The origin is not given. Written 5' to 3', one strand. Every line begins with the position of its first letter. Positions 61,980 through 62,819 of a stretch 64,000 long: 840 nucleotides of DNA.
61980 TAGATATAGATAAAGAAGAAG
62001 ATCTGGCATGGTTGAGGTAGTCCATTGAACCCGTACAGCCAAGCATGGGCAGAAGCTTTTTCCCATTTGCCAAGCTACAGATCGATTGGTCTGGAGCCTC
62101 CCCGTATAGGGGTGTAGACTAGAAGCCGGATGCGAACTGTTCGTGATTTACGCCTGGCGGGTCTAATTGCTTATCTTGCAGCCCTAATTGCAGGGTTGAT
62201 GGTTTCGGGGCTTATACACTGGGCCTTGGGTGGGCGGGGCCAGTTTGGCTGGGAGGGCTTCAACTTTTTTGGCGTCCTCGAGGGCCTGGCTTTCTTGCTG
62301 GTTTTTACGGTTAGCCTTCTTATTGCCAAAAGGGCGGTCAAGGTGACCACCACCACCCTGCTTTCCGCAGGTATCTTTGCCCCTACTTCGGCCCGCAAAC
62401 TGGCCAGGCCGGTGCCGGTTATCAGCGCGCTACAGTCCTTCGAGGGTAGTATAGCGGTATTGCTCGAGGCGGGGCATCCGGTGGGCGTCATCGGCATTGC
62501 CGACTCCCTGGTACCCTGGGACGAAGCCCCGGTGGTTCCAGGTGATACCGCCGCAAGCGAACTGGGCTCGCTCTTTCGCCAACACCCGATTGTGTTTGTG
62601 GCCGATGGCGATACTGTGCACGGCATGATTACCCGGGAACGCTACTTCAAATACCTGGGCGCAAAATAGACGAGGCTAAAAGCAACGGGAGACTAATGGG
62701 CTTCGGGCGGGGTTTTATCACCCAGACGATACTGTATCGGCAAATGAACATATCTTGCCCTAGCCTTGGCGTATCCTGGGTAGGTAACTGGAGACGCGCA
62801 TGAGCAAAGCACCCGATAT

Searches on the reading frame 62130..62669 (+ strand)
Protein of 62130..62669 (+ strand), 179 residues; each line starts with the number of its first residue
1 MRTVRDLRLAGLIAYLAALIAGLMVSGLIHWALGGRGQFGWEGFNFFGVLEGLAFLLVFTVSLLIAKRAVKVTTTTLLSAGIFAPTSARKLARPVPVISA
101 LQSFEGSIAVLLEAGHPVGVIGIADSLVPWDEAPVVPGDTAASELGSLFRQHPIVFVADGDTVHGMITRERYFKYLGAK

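Call 37: search_protein_families(library=pfam, proteins=[window:62130-62669:+], max_evalue=0.001)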
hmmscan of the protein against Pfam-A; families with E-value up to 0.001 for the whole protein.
window:62130-62669:+ (179 aa): 1 family
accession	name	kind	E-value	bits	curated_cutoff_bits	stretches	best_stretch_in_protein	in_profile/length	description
PF00571.33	CBS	-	0.00097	19.9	24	0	129-176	5-55/57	CBS domain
